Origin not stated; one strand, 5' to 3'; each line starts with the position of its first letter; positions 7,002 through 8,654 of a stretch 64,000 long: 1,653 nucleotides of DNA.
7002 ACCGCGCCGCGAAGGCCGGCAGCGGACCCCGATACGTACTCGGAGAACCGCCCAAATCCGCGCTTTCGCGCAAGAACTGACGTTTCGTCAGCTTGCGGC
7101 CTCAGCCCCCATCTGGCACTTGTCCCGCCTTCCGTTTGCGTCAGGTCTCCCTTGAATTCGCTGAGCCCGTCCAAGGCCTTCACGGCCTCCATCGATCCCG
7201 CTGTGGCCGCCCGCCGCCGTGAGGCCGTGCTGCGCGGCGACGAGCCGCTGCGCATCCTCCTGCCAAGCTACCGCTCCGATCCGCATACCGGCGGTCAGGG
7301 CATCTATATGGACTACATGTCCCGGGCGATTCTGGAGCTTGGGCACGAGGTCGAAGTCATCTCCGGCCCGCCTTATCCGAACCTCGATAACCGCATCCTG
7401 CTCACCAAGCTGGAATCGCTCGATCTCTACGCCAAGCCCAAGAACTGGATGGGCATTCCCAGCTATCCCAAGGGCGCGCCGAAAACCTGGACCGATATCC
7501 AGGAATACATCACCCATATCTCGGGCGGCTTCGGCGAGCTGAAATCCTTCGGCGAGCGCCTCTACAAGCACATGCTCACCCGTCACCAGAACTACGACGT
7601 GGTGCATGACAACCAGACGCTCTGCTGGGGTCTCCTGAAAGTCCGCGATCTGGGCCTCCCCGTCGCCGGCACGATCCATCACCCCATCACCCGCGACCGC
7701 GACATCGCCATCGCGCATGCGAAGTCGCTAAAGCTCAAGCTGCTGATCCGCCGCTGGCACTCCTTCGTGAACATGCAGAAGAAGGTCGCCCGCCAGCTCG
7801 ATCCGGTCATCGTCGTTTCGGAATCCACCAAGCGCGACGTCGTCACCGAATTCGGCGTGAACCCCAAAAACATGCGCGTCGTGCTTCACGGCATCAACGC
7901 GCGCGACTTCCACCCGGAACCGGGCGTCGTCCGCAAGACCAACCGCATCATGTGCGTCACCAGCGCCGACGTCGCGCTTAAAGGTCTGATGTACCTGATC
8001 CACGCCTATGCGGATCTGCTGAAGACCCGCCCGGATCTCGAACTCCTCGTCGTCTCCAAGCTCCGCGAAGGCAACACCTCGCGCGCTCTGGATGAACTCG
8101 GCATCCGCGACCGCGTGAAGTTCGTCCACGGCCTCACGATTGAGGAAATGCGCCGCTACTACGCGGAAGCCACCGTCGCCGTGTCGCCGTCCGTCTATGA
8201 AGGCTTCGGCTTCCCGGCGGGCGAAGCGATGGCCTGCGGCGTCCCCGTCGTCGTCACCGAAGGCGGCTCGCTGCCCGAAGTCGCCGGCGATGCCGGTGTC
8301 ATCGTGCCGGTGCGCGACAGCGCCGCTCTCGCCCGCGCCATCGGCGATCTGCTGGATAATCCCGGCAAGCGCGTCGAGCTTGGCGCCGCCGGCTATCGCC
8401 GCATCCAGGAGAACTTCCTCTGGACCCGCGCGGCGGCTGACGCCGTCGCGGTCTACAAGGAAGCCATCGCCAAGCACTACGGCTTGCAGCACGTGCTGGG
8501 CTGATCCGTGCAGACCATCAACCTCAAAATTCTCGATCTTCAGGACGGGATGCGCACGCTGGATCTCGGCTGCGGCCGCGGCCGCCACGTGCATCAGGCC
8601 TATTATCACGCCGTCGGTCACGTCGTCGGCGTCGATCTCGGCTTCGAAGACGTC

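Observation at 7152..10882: Complete methylmannose-polysaccharide-like (ManT/OmT/MmpH/MeT1) gene cluster in an alphaproteobacterium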

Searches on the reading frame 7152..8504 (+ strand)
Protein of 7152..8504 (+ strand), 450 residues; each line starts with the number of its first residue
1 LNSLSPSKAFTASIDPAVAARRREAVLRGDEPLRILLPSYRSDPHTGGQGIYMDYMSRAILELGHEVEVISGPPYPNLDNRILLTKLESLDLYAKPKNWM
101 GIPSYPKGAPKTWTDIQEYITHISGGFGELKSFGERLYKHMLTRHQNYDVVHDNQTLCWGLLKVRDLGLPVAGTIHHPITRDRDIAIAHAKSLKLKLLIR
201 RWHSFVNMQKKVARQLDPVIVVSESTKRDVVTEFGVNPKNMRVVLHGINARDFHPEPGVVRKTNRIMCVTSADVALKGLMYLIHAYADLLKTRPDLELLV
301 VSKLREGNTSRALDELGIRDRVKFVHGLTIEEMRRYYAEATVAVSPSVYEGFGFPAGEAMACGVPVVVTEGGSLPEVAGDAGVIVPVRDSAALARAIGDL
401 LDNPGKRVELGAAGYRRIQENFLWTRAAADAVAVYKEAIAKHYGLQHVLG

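Call 3: search_protein_families(library=pfam, proteins=[window:7152-8504:+], max_evalue=0.01)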
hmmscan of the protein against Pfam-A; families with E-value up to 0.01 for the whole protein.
window:7152-8504:+ (450 aa): 6 families
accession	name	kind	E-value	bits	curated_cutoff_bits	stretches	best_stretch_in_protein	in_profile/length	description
PF13692.12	Glyco_trans_1_4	-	3.3e-29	102.4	27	1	264-403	2-142/142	Glycosyl transferases group 1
PF00534.26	Glycos_transf_1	-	6.2e-29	101.2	26.4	1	255-416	6-171/172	Glycosyl transferases group 1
PF13439.12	Glyco_transf_4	-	5.8e-19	69.2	28.5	1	47-250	2-168/170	Glycosyltransferase Family 4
PF20706.3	GT4-conflict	-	4e-14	52.8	26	1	207-429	138-383/385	Family 4 Glycosyltransferase in conflict systems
PF13579.12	Glyco_trans_4_4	-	2.2e-11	44.8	29.7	1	47-244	1-155/158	Glycosyl transferase 4-like domain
PF13524.12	Glyco_trans_1_2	-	5.6e-10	39.8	25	1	321-430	28-141/144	Glycosyl transferase-like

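Call 4: search_protein_families(library=ncbifam, proteins=[window:7152-8504:+], max_evalue=0.01)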
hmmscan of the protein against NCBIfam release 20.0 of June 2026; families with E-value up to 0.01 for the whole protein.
window:7152-8504:+ (450 aa): 32 families (the best 25 are shown)
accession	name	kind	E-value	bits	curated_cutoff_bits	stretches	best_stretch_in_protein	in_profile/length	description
TIGR03449.1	mycothiol_MshA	equivalog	3e-27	95.5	462.5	1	144-440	99-405/406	D-inositol-3-phosphate glycosyltransferase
TIGR02149.1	glgA_Coryne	subfamily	1.3e-25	90.4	302.4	1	208-437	137-389/391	glycogen synthase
NF041876.1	EPS_EpsE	equivalog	3.8e-25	88.9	400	1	219-428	165-386/389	exopolysaccharide biosynthesis GT4 family glycosyltransferase EpsE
TIGR03088.1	stp2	hypoth_equivalog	2.3e-19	69.7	409.05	1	217-437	138-372/374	TIGR03088 family PEP-CTERM/XrtA system glycosyltransferase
TIGR03999.1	thiol_BshA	equivalog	3.5e-19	69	273.7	1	208-438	137-373/375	N-acetyl-alpha-D-glucosaminyl L-malate synthase BshA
TIGR04047.1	MSMEG_0565_glyc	hypoth_equivalog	6.1e-18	65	259.85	1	206-437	129-373/373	MSMEG_0565 family glycosyltransferase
NF038298.1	EPS_HpsO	equivalog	3.6e-17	62.2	575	1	264-437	201-386/388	hormogonium polysaccharide biosynthesis glycosyltransferase HpsO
TIGR04063.1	stp3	hypoth_equivalog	6e-15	55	442.05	1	184-439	129-396/397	TIGR04063 family PEP-CTERM/XrtA system glycosyltransferase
TIGR04157.1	glyco_rSAM_CFB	subfamily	9.5e-15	54.5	400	1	206-385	160-348/406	TIGR04157 family glycosyltransferase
NF041010.1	glycosy_Agl16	equivalog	1.2e-14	54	575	1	198-437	116-350/352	glycosylation protein Agl16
NF053787.1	GlcN_PG_synth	equivalog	2.7e-13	49.5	480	1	328-437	250-358/361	N-acetylglucosaminyl phosphatidylglycerol synthase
NF038295.1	EPS_HpsP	equivalog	3e-11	43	550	1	227-437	176-386/388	hormogonium polysaccharide biosynthesis glycosyltransferase HpsP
NF038011.1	PelF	equivalog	2e-10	40.4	100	1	186-422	227-476/489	GT4 family glycosyltransferase PelF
NF050063.1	ProtGlycPglJ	equivalog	5.8e-10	38.9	500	1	210-420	139-349/363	N-acetylgalactosamine-N,N'-diacetylbacillosaminyl-diphospho-undecaprenol 4-alpha-N-acetylgalactosaminyltransferase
NF038229.1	Glyco4_Geo_Pelo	equivalog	1e-09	37.9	400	1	210-439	104-337/338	GPMC system family 4 glycosyltransferase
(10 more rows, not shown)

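Call 8: search_solved_structures(query=window:7152-8504:+, max_evalue=0.001, show_alignments=1)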
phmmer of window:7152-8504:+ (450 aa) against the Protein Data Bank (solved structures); distinct sequences matched with E-value up to 0.001: 54.
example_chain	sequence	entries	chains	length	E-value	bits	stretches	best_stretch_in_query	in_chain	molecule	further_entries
7qsg_A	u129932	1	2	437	1.5e-103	349.9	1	32-441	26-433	D-inositol 3-phosphate glycosyltransferase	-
6kih_A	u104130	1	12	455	3.2e-19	72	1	313-440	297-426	Tll1590 protein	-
3okc_A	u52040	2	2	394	1e-16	63.8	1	210-425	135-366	GDP-mannose-dependent alpha-(1-6)-phosphatidylinositol monomannoside mannosyltransferase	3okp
3oka_A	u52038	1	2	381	1e-16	63.8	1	210-425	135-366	GDP-mannose-dependent alpha-(1-6)-phosphatidylinositol monomannoside mannosyltransferase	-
6tvp_A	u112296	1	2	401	4.5e-16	61.6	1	211-438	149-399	Alpha-maltose-1-phosphate synthase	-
3c4q_A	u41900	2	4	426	2.9e-15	59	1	270-441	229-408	Predicted glycosyltransferases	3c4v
3c48_A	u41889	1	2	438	4.8e-15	58.3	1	270-441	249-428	Predicted glycosyltransferases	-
3mbo_A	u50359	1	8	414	3.1e-10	42.4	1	263-436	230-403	Glycosyltransferase, group 1 family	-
2jjm_A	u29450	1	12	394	7.9e-10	41.1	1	263-436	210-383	GLYCOSYL TRANSFERASE, GROUP 1 FAMILY PROTEIN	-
4n9w_A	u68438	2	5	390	1.7e-08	36.6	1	246-437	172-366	GDP-mannose-dependent alpha-(1-2)-phosphatidylinositol mannosyltransferase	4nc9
2gej_A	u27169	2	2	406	2.1e-08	36.4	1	246-437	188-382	PHOSPHATIDYLINOSITOL MANNOSYLTRANSFERASE (PimA)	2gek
2r60_A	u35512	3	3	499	2.6e-08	36.1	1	339-437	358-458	Glycosyl transferase, group 1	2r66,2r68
5i45_A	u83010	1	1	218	5.2e-08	35.1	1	277-441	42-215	Glycosyl transferases group 1 family protein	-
5d00_A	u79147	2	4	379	1.5e-07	33.5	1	283-403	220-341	N-acetyl-alpha-D-glucosaminyl L-malate synthase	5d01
2bis_A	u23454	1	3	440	1.5e-06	30.3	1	309-440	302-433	GLGA GLYCOGEN SYNTHASE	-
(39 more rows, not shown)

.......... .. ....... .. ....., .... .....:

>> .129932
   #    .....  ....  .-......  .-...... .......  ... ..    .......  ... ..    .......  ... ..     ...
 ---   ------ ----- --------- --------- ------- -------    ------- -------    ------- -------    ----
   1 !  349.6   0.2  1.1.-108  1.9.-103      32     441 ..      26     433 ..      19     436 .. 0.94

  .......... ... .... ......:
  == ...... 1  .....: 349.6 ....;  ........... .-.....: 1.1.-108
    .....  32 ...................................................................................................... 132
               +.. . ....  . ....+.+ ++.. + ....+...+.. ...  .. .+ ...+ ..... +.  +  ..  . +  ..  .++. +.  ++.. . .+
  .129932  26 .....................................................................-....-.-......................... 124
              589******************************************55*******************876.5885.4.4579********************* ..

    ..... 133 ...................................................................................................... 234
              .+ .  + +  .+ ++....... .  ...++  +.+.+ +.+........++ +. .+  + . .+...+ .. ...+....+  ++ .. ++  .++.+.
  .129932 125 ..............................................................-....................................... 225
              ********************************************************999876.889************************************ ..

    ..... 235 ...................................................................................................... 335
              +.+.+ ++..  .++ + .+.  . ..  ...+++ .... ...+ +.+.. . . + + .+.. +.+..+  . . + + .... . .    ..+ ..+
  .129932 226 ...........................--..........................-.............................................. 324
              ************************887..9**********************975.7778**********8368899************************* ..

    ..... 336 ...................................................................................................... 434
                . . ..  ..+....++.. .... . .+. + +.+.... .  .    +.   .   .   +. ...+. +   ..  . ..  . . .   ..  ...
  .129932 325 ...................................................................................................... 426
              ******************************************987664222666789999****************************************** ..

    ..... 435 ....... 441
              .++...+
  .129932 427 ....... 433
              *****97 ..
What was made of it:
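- On MMP biosynthesis/recycling gene cluster (ManT-pMeT3-MmpH-MeT1): Best PDB hit 7QSG, E 1.5e-103 (call 8).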
